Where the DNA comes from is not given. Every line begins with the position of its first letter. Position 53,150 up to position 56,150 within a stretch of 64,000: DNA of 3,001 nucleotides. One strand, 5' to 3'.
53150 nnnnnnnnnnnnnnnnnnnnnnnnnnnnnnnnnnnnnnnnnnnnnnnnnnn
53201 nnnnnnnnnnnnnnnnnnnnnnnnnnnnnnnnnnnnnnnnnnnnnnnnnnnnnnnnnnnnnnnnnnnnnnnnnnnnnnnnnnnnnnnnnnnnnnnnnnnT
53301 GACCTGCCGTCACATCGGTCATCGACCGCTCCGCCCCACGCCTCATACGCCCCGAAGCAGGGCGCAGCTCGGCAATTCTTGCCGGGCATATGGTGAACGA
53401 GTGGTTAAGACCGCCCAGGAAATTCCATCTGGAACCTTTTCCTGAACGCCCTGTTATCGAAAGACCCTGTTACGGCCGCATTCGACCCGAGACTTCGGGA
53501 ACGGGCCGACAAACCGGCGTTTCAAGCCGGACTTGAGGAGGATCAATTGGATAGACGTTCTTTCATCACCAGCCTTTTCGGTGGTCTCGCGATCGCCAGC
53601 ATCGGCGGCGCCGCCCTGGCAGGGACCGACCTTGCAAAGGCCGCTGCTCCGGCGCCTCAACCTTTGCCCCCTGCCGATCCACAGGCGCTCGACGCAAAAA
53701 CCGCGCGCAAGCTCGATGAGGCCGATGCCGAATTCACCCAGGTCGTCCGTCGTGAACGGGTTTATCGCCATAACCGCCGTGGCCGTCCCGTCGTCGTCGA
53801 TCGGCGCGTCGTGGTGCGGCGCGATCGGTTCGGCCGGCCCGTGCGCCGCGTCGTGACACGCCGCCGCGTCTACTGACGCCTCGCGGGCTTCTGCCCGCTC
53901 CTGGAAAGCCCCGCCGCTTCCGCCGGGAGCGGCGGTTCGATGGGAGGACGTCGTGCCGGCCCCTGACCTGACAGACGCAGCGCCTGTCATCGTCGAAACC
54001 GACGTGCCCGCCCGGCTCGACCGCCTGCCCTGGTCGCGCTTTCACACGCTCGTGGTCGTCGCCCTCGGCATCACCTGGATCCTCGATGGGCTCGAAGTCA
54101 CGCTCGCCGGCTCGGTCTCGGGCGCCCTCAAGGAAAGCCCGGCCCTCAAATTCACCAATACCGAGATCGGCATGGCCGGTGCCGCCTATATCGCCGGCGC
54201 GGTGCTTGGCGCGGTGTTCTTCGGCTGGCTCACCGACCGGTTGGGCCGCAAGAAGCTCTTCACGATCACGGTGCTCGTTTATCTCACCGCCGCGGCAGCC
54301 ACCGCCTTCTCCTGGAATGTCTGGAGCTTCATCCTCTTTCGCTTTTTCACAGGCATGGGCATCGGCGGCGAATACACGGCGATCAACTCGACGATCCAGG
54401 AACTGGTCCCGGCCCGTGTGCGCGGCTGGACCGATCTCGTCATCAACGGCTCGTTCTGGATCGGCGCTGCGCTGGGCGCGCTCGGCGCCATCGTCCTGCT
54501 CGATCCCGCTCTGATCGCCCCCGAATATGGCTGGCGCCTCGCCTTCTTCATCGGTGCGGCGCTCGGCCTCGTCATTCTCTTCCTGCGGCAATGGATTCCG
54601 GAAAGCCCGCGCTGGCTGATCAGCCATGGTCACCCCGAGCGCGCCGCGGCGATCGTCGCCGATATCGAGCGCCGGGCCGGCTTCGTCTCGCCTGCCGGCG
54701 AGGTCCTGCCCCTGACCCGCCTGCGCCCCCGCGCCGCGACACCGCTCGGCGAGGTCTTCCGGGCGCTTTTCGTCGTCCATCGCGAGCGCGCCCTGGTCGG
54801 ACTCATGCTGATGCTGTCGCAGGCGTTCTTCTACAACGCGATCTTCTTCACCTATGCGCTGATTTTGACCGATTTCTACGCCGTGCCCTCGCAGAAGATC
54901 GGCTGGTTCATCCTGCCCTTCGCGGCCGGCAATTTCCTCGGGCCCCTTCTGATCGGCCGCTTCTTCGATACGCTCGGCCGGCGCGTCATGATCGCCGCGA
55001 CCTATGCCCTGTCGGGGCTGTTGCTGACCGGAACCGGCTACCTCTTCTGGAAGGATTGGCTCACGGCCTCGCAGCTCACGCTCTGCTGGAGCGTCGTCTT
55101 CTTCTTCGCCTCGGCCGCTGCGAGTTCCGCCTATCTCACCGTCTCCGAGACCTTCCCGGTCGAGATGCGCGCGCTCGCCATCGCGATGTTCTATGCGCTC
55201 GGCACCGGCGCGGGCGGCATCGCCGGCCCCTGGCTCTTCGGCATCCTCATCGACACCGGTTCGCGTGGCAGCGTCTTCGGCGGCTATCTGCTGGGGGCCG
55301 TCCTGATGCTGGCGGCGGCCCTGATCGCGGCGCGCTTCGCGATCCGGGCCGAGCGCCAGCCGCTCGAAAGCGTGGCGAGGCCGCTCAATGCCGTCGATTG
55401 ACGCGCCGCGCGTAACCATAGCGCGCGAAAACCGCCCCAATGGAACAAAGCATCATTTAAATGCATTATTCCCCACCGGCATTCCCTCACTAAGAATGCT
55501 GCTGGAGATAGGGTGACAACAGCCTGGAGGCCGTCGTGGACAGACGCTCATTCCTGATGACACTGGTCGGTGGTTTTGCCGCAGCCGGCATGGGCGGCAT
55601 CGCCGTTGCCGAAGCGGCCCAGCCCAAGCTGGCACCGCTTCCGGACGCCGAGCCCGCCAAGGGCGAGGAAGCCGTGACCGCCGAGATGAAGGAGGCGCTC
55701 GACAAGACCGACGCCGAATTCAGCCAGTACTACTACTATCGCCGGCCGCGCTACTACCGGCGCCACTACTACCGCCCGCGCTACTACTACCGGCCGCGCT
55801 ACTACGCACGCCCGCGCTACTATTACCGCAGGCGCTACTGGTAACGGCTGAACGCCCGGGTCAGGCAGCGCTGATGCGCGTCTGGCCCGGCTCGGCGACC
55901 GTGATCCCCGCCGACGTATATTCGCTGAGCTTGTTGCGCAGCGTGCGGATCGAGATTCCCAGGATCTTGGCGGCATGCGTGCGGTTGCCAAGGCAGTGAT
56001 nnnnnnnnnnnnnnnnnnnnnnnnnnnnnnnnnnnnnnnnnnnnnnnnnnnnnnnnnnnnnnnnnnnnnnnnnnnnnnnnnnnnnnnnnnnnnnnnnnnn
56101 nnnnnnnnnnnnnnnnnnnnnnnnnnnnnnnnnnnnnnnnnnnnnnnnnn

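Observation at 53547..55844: Two paralogous Tat-exported precursor-like peptides with a shared DAEFxQ junction and divergent polycationic tails, flanking an MFS transporter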

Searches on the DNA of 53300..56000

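Call 73: search_rna_families(source=window, start=53300, end=56000, threshold=evalue, max_evalue=1)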
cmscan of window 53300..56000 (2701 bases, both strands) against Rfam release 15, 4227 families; matches with E-value up to 1: 2.
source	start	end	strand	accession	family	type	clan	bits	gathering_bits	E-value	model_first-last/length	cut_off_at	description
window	53892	53955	+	RF02136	HTT-AS1_3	Gene; lncRNA;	-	20.6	70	0.56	1-60/60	no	HTT antisense RNA 1 conserved region 3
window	55227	55281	-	RF01276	sR53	Gene; snRNA; snoRNA; CD-box;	-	18.9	49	0.23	1-60/60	no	Small nucleolar RNA sR53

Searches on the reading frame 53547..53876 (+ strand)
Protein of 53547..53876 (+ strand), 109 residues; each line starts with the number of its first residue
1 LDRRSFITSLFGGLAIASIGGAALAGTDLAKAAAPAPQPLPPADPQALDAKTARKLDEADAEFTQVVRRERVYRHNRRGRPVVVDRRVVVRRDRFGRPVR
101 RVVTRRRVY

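Call 3: search_protein_families(library=pfam, proteins=[window:53547-53876:+], max_evalue=1)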
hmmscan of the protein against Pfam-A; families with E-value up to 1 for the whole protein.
window:53547-53876:+ (109 aa): 0 families

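Call 4: search_protein_families(library=ncbifam, proteins=[window:53547-53876:+], max_evalue=1)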
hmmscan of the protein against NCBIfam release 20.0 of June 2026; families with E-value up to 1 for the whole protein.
window:53547-53876:+ (109 aa): 1 family
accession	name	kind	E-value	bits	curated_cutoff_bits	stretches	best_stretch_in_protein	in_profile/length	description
TIGR02811.1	formate_TAT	hypoth_equivalog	0.084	13.2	48.45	1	3-40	11-44/66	formate dehydrogenase region TAT target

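Call 5: find_homologous_proteins(query=window:53547-53876:+, max_evalue=0.01)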
Query window:53547-53876:+ (109 aa): 24 proteins with E <= 0.01 among 129 candidates.
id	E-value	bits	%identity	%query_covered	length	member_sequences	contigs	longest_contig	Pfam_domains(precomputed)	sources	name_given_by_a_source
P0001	4.2e-61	222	100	100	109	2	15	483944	-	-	-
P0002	6.7e-50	186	87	90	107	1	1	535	-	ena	-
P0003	1.0e-36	144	70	81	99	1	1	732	-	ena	-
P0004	1.1e-34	137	63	74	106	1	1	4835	-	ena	-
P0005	8.7e-29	118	61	98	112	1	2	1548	-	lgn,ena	-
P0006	1.0e-28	118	63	98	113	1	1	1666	-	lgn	-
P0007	1.7e-28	117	61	98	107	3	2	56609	-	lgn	-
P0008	5.0e-28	116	56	98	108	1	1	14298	-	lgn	-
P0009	7.9e-28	115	60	98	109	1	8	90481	-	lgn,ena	-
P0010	1.1e-27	115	59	98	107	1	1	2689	-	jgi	jgi:hypothetical protein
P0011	2.7e-26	110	60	98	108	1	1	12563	-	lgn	-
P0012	1.5e-25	108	58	82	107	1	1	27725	-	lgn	-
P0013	3.2e-23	100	60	93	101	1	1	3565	-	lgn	-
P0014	6.4e-16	77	49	60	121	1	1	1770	-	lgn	-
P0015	7.6e-15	73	53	69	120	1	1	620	-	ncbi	-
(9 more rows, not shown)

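Call 10: find_encoding_contigs(protein=P0001, flank=10000, max_places=4)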
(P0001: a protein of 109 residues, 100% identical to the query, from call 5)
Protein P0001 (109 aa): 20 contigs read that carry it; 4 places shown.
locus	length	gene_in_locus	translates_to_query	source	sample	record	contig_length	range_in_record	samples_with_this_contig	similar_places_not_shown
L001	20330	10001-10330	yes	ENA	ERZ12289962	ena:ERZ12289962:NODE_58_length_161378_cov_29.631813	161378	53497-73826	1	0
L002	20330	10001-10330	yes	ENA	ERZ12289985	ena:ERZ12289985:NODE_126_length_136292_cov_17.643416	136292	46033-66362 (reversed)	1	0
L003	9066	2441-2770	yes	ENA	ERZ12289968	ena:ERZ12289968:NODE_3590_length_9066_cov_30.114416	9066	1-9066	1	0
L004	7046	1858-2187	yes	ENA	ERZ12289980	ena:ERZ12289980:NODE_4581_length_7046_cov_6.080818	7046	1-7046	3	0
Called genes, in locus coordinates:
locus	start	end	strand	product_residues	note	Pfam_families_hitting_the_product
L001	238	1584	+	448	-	PF02874:ATP-synt_ab_N (weak), PF00006:ATP-synt_ab, PF18269:T3SS_ATPase_C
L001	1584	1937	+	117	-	PF06993:DUF1304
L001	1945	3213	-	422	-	PF07690:MFS_1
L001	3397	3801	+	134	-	PF02050:FliJ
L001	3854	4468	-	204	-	PF00583:Acetyltransf_1, PF13508:Acetyltransf_7 (weak)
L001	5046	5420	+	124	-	PF03713:DUF305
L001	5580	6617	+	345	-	PF03706:LPG_synthase_TM (faint)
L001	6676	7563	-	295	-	PF00892:EamA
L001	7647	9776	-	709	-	PF00771:FHIPEP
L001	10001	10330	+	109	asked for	-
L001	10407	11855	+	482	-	PF00083:Sugar_tr, PF07690:MFS_1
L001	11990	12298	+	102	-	-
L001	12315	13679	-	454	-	PF00158:Sigma54_activat, PF13191:AAA_16 (weak), PF14532:Sigma54_activ_2, PF07728:AAA_5, PF25601:AAA_lid_14, PF02954:HTH_8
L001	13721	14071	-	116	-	PF01052:FliMN_C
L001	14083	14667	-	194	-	-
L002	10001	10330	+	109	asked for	-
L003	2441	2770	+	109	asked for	-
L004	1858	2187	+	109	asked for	-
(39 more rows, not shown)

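Call 28: predict_structure(alignment_id=A3)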
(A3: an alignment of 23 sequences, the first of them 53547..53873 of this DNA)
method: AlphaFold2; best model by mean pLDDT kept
length: 109 residues; sequences in the alignment: 23
mean_pLDDT: 65.4   pTM: 0.32
mean pLDDT of the five models: 65.4, 60.8, 57.8, 56.5, 53.6
residues with pLDDT >= 90: 0; 70-90: 43; 50-70: 48; < 50: 18
segments of 3 or more residues with pLDDT < 50: 20-35
pLDDT, mean of each block of 10 residues (from residue 1): 61 52 41 48 59 59 68 87 85 79 81
secondary structure, 60 per line:
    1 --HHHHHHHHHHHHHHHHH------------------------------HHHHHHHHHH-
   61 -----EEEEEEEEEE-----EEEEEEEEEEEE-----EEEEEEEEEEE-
elements in order: H3-19 H50-59 E66-75 E81-92 E98-108

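Call 35: fold_search(model_id=the predicted structure, library=pdb)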
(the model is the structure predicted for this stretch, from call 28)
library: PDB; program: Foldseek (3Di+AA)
matches with E <= 10: 1069; with E <= 0.001: 0
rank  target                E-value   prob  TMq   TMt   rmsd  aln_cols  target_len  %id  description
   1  7t4q_D                1.1e-01  0.93  0.29  0.21  11.1        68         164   12  CryoEM structure of the HCMV Pentamer gH/gL/UL128/UL130/UL131A in complex with neutralizing fabs 2C12, 7I13 and 13H11 (released 2022-03-23)
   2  3nm7_B                1.4e-01  0.89  0.23  0.31  10.1        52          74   13  Crystal Structure of Borrelia burgdorferi Pur-alpha (released 2010-10-06)
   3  6rhf_A                1.4e-01  0.91  0.25  0.25  15.0        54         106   30  Structure of Chloroflexus aggregans Cagg_3753 LOV domain C85A variant (CagFbFP) (released 2019-05-15)
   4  6yxc_A                1.5e-01  0.93  0.27  0.28  14.6        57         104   30  Structure of Chloroflexus aggregans flavin based fluorescent protein (CagFbFP) Q148R variant (released 2021-04-21)
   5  3nja_C                1.5e-01  0.63  0.26  0.26   5.0        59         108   17  The crystal structure of the PAS domain of a GGDEF family protein from Chromobacterium violaceum ATCC 12472. (released 2010-08-18)
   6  3nja_B                1.6e-01  0.94  0.29  0.29   5.0        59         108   14  The crystal structure of the PAS domain of a GGDEF family protein from Chromobacterium violaceum ATCC 12472. (released 2010-08-18)
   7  9u5n_B                1.6e-01  0.90  0.25  0.25  15.0        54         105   30  Structure of Chloroflexus aggregans flavin based fluorescent protein (CagFbFP) Q89E variant (complex with FMN) (released 2026-03-25)
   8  6ywr_B                1.7e-01  0.92  0.28  0.28  14.6        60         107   27  Structure of Chloroflexus aggregans flavin based fluorescent protein (CagFbFP) Q148H variant (space group C2) (released 2021-04-21)
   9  3nja_D                1.8e-01  0.96  0.33  0.34   3.9        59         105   14  The crystal structure of the PAS domain of a GGDEF family protein from Chromobacterium violaceum ATCC 12472. (released 2010-08-18)
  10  9vf7_A                1.8e-01  0.89  0.27  0.22  16.5        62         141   22  Structure of Meiothermus ruber Mrub_1259 LOV domain with N- and C-terminal alpha helices (MrLOVe) (released 2025-06-25)
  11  6y7r_B                1.9e-01  0.90  0.26  0.27  14.7        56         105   28  Structure of Chloroflexus aggregans Cagg_3753 LOV domain C85A A56P variant (CagFbFP) (released 2020-04-22)
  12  9vf8                  1.9e-01  0.87  0.27  0.28  16.5        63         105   22  Structure of Meiothermus ruber Mrub_1259 LOV domain (MrLOV) (released 2025-06-25)
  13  3nja_A                1.9e-01  0.60  0.26  0.26   5.0        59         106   15  The crystal structure of the PAS domain of a GGDEF family protein from Chromobacterium violaceum ATCC 12472. (released 2010-08-18)
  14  6p7l_F                2.0e-01  0.97  0.27  0.23   8.5        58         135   10  1.8 Angstrom structure of Aln2 from Streptomyces sp. CM020 (released 2020-06-17)
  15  7ab7_B                2.0e-01  0.90  0.26  0.27  14.7        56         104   28  Structure of Chloroflexus aggregans flavin based fluorescent protein (CagFbFP) I52T Q148K variant (released 2021-04-21)
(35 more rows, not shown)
